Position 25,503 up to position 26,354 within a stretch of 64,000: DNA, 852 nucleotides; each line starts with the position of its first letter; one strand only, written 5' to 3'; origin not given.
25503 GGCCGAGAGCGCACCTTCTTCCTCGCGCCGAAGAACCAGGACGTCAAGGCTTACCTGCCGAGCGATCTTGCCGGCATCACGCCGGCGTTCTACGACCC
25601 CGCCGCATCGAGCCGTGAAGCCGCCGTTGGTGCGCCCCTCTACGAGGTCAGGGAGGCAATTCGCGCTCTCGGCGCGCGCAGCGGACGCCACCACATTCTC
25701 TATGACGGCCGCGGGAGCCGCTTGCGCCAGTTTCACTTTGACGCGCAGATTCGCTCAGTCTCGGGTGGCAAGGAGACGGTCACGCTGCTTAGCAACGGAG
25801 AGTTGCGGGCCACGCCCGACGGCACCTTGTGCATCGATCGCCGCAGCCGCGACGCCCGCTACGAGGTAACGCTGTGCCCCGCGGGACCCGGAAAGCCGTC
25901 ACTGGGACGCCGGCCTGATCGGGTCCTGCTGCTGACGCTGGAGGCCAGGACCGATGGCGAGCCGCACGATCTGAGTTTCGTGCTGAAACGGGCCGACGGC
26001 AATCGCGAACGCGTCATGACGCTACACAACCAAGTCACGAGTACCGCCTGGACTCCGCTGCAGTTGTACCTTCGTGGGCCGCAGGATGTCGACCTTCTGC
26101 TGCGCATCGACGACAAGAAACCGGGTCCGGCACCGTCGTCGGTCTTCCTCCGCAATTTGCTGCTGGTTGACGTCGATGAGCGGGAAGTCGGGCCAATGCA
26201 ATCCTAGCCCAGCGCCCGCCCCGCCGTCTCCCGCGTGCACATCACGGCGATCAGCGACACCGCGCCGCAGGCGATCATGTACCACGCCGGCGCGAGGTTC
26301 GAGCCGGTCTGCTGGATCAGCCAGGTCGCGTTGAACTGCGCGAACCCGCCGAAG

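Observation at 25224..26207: Stand-alone, horizontally acquired TIR-like (CAP12/PycTIR-type) protein fused to an unassigned beta-rich domain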

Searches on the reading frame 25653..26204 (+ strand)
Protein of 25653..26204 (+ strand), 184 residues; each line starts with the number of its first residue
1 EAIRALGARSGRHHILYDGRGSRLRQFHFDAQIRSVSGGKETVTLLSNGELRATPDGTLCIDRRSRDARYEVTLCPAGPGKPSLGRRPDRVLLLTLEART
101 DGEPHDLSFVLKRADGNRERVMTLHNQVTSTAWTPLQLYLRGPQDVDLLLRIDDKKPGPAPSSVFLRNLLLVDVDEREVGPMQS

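Call 7: search_protein_families(library=pfam, proteins=[window:25653-26204:+], max_evalue=0.1)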
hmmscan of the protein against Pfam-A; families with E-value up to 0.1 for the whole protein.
window:25653-26204:+ (184 aa): 0 families

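Call 23: predict_structure(alignment_id=A2)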
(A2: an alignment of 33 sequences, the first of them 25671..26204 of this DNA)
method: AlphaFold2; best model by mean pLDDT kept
length: 178 residues; sequences in the alignment: 33
mean_pLDDT: 87.7   pTM: 0.84
mean pLDDT of the five models: 87.7, 87.3, 86.9, 86.2, 85.4
residues with pLDDT >= 90: 116; 70-90: 43; 50-70: 15; < 50: 4
segments of 3 or more residues with pLDDT < 50: 1-3
pLDDT, mean of each block of 10 residues (from residue 1): 69 92 89 55 88 93 93 93 91 96 92 82 97 91 94 90 95 76
secondary structure, 60 per line:
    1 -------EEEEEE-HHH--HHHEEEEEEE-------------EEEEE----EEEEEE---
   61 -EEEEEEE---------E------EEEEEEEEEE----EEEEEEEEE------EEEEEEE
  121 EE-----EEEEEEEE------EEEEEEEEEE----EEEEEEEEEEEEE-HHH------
elements in order: E8-13 E23-29 E43-47 E52-57 E62-68 E85-94 E99-107 E114-122 E128-135 E142-151 E156-168

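Call 32: find_homologous_proteins(query=A3, max_evalue=0.001)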
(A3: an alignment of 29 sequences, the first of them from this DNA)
Query A3 (29 sequences) (178 aa, profile of the alignment): 10 proteins with E <= 0.001 among 3309 candidates.
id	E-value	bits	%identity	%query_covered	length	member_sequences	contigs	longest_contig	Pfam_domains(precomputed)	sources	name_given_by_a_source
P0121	1.0e-64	235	38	89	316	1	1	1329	PF10137.15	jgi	-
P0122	3.0e-53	198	30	70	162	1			-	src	-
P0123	6.2e-53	197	30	96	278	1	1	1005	PF10137.15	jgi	jgi:hypothetical protein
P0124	7.9e-52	193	29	94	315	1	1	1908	PF10137.15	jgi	jgi:hypothetical protein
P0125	2.6e-48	182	30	71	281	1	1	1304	PF10137.15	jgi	jgi:hypothetical protein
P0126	1.4e-46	176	34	69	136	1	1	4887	-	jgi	jgi:hypothetical protein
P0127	6.3e-44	168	33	70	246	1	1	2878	-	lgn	-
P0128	8.8e-39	151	32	67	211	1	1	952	-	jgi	-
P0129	2.9e-38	149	28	93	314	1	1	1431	PF13676.12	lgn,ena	-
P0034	2.9e-33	133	31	63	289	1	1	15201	PF10137.15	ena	-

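Call 42: search_protein_representatives(alignment_id=A3)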
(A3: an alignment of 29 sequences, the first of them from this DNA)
Query: 29 sequences, 170 profile positions. Proteins with E-value up to 0.001 (for the whole library): 392; up to 1e-10: 269; up to 1e-30: 62. The best 150 are listed.
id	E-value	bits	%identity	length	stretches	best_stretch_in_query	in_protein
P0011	6.0e-69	247.5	-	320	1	1-170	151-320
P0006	5.9e-67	241.0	-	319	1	1-170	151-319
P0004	1.5e-66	239.7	-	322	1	3-169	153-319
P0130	2.3e-63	229.3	-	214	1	5-170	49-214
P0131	3.8e-63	228.6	-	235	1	2-169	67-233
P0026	1.0e-58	214.2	-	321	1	4-169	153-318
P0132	1.7e-58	213.5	-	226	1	4-169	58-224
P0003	1.8e-58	213.4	-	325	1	4-169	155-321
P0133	1.5e-56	207.2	-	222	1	5-170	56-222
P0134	2.6e-56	206.4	-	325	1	2-170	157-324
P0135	9.0e-55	201.4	-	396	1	4-168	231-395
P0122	9.7e-54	198.0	-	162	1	8-166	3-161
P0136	4.8e-53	195.8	-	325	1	6-169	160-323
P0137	5.9e-48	179.2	-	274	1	7-168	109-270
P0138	9.8e-48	178.5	-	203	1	9-145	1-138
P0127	2.0e-44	167.7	-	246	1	6-169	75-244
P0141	1.9e-41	158.0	-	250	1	4-169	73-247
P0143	7.4e-41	156.1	-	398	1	6-169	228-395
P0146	1.7e-39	151.7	-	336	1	4-169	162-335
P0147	4.4e-39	150.3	-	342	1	5-168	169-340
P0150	1.1e-38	149.0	-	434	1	4-169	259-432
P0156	1.7e-36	141.9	-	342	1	5-169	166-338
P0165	7.5e-34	133.3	-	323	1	6-169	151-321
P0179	1.9e-31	125.5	-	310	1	9-169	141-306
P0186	2.9e-30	121.6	-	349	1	5-169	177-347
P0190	1.2e-29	119.6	-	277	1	5-169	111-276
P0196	1.5e-28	116.1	-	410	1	6-169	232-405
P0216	5.4e-26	107.7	-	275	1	5-167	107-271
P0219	1.1e-25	106.7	-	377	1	7-169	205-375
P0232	8.7e-24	100.5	-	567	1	5-168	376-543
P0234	2.0e-23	99.4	-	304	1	19-168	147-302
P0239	3.0e-23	98.8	-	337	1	8-167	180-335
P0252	7.1e-22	94.3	-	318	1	6-169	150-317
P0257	2.1e-21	92.8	-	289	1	4-169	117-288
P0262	5.1e-21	91.5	-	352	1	6-169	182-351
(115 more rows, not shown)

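Call 44: search_protein_families(library=pfam, proteins=[P0135, P0146, P0147, P0150, P0156, P0165, P0186, P0196, P0219, P0232], max_evalue=0.01)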
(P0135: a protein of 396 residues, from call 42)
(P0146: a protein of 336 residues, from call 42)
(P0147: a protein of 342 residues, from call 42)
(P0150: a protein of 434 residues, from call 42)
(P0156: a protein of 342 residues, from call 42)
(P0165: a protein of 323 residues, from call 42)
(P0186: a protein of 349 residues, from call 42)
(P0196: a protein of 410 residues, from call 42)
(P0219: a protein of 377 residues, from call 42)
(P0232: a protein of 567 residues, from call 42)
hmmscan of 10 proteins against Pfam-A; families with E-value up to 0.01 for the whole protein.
P0135 (396 aa): 0 families

P0146 (336 aa): 2 families
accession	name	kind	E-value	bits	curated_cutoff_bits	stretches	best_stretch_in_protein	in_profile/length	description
PF13676.11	TIR_2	-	1e-21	78.1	28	1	9-135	1-122/122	TIR domain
PF01582.25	TIR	-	1.8e-08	34.8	21.3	1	7-80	2-74/179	TIR domain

P0147 (342 aa): 1 family
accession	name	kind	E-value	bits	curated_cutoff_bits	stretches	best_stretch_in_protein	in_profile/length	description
PF13676.11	TIR_2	-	9.6e-24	84.6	28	1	4-121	1-122/122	TIR domain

P0150 (434 aa): 0 families

P0156 (342 aa): 1 family
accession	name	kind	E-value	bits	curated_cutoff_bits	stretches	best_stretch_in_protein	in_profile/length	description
PF13676.11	TIR_2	-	2.1e-09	38.3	28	1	3-100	1-98/122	TIR domain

P0165 (323 aa): 1 family
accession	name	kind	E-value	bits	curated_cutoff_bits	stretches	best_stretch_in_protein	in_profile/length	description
PF10137.14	CAP12-PCTIR_TIR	-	6.6e-18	65.3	24.7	1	3-97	35-118/119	CAP12/Pycsar effector protein, TIR domain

P0186 (349 aa): 3 families
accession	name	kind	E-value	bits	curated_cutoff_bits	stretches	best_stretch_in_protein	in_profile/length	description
PF13676.11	TIR_2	-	4.2e-14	53.5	28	1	4-108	1-100/122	TIR domain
PF01582.25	TIR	-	2.2e-05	24.8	21.3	1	7-103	6-101/179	TIR domain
PF08937.16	ThsB_TIR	-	0.0039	18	21.2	1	5-93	1-91/100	Thoeris protein ThsB, TIR-like domain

P0196 (410 aa): 0 families

P0219 (377 aa): 0 families

P0232 (567 aa): 1 family
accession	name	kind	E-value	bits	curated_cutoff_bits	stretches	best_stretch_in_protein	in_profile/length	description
PF13676.11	TIR_2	-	8.7e-09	36.4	28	1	199-320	1-109/122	TIR domain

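Call 45: search_protein_families(library=padloc, proteins=[P0127, P0141, P0129, P0135, P0143, P0150, P0156, P0165, P0186, P0232], max_evalue=0.01)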
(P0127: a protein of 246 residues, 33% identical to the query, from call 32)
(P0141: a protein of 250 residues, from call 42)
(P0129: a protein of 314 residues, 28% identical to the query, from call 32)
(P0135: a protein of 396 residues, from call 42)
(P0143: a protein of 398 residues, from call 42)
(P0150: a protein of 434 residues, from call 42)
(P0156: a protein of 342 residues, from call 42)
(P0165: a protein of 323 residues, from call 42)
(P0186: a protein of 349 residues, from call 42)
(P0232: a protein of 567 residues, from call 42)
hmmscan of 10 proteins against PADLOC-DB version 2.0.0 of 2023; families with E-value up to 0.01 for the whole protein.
P0127 (246 aa): 0 families

P0141 (250 aa): 0 families

P0129 (314 aa): 6 families
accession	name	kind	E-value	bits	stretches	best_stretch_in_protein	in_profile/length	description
PDLC02421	Aga_TIR-PNTD1-PNTD2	-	9.7e-06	22.9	1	34-107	32-105/430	Class I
PDLC05062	PDC-S66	-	2.8e-05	21.7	1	5-99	146-240/282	-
PDLC02400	Aga_TIR-PNTD1-PNTD2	-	4.8e-05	19.8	1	30-105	211-287/639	Class I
PDLC02403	Aga_TIR-PNTD1-PNTD2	-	8.2e-05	19.8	1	34-104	31-102/443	Class I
PDLC00417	ThsB1|ThsB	-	0.00071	17.1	1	6-100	165-260/303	TIR-like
PDLC00434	ThsB1|ThsB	-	0.0088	13.2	0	19-85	151-218/396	TIR-like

P0135 (396 aa): 1 family
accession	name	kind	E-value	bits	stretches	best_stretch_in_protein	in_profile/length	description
PDLC00733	Effector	-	2.7e-09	34.3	1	37-115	291-366/388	TIR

P0143 (398 aa): 0 families

P0150 (434 aa): 0 families

P0156 (342 aa): 3 families
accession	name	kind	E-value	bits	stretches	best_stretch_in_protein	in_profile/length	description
PDLC03825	spbK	-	3.3e-12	44.5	1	2-97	150-244/308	-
PDLC00436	ThsB1|ThsB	-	0.00043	17.8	1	2-83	37-115/183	TIR-like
PDLC00426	ThsB1|ThsB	-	0.0024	15.2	1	3-81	240-318/352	TIR-like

P0165 (323 aa): 10 families
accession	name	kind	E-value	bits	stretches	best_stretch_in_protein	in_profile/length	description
PDLC05005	PDC-S35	-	4.7e-13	47.5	1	18-119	167-259/264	-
PDLC05004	PDC-S35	-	6.4e-10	37.1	1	22-118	172-260/265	-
PDLC05003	PDC-S35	-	5.2e-09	34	1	19-118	143-236/245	-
PDLC05007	PDC-S35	-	7.9e-08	30.3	1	19-119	183-274/278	-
PDLC05006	PDC-S35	-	8.5e-06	23.3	1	11-119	125-228/231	-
PDLC02371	PycTIR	-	0.00012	19.6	1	8-108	192-269/288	-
PDLC00731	Effector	-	0.00048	17.2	1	23-109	211-286/306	TIR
PDLC00732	Effector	-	0.00061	16.8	1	13-112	197-285/301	TIR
PDLC00733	Effector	-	0.00069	16.5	1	49-103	309-361/388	TIR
PDLC00729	Effector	-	0.0022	15.5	1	52-109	77-133/310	TIR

P0186 (349 aa): 3 families
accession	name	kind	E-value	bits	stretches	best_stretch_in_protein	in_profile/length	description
PDLC00420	ThsB1|ThsB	-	1.3e-74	249.3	1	2-158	2-158/319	TIR-like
PDLC02012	SAVED5--SAVED_TIR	-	2.6e-08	31.4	1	3-100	15-107/404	-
PDLC05062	PDC-S66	-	0.00035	18.1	1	4-96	151-240/282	-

P0232 (567 aa): 4 families
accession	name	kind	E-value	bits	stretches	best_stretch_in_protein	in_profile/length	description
PDLC03825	spbK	-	1.4e-27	95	1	111-350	77-305/308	-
PDLC00436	ThsB1|ThsB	-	3.1e-08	31.3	1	185-282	26-117/183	TIR-like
PDLC00419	ThsB1|ThsB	-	7.3e-05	20.6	1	180-303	11-128/165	TIR-like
PDLC00422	ThsB1|ThsB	-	0.0012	16.4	1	183-228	26-72/194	TIR-like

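Call 51: find_related_loci(query=A4, collection=metagenome_contigs, flank=6000)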
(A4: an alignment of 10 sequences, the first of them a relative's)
Query A4 (250 aa) in metagenome_contigs; peptide patterns used: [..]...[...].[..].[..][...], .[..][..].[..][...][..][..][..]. (x = any residue, [..] = any of these).
120 stretches matched a pattern; 33 encode a relative of the query (tblastn E <= 1e-3); 33 distinct loci.
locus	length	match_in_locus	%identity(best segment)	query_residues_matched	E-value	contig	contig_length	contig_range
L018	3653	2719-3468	100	1-250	2e-178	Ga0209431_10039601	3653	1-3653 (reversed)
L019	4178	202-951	64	1-250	1e-111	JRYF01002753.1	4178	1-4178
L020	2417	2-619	53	35-249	1e-76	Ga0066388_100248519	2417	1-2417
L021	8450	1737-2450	49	1-247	6e-73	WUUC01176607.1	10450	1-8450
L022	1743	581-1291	46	10-247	8e-73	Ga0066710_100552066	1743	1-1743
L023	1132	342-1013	45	12-247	2e-74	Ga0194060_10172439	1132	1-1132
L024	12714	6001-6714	45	4-247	7e-68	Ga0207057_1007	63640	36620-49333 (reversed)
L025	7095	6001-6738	46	1-247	1e-67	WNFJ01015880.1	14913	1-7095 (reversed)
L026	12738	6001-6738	46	1-247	1e-67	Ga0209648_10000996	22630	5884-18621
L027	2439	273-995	44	1-249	2e-67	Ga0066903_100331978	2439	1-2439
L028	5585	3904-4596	45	8-247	2e-66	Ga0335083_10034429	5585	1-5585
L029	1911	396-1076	45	10-247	6e-66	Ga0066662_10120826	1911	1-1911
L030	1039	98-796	41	10-247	1e-64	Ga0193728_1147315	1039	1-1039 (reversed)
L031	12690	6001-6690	43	8-247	1e-56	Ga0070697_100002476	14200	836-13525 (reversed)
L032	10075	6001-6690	43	8-247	1e-56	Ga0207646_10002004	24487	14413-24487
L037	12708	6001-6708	41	1-249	1e-50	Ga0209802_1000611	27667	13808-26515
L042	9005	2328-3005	40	11-247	4e-47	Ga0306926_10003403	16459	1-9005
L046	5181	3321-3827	42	73-247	2e-40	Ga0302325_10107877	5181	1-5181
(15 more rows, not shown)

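Call 53: search_dna_similar(query=window:25671-26204:+, collection=plasmids, mode=protein, max_evalue=0.001)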
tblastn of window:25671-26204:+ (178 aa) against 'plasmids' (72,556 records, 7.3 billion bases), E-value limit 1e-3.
No match.

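Call 54: search_dna_similar(query=window:25671-26204:+, collection=phages, mode=protein, max_evalue=0.001)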
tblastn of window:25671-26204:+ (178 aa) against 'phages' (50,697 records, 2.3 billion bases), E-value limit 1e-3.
No match.

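Call 55: find_related_loci(query=A4, collection=viral_contigs, flank=6000)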
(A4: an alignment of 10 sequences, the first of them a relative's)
Query A4 (250 aa) in viral_contigs; peptide patterns used: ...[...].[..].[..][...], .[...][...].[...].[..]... (x = any residue, [..] = any of these).
43 stretches matched a pattern, but none encodes a relative of the query by tblastn (E <= 1e-3).

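Call 58: search_protein_families(library=pfam, alignment_id=A3, max_evalue=5)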
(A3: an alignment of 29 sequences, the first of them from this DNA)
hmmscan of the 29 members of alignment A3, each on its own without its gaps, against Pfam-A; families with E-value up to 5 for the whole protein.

A. member 1, seq(178 aa): 0 families

B. families by the number of members that match (of 29 scanned): 15 families
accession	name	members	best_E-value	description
PF17962.7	bMG6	3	0.041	Bacterial macroglobulin domain 6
PF00630.25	Filamin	2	0.0048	Filamin/ABP280 repeat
PF23166.1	Ig_N_CWD1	2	0.12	Alpha-glucan water dikinase 1 Ig-like N-terminal domain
PF18675.7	HepII_C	1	0.022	Heparinase II C-terminal domain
PF02018.23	CBM_4_9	1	0.031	Carbohydrate binding domain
PF05951.18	Peptidase_M15_2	1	0.032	Bacterial protein of unknown function (DUF882)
PF00147.23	Fibrinogen_C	1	0.035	Fibrinogen beta and gamma chains, C-terminal globular domain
PF13222.11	DUF4030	1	0.046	Protein of unknown function (DUF4030)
PF21835.1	YIEGIA_cap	1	0.056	Capping complex subunit for YIEGIA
PF02958.26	EcKL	1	0.12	Ecdysteroid kinase-like family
PF11605.14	Vps36_ESCRT-II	1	0.13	Vacuolar protein sorting protein 36 Vps36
PF10670.15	DUF4198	1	0.17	Domain of unknown function (DUF4198)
PF09981.14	DUF2218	1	0.18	Uncharacterized protein conserved in bacteria (DUF2218)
PF07411.17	DUF1508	1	0.18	Domain of unknown function (DUF1508)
PF12274.14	DUF3615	1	0.25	Protein of unknown function (DUF3615)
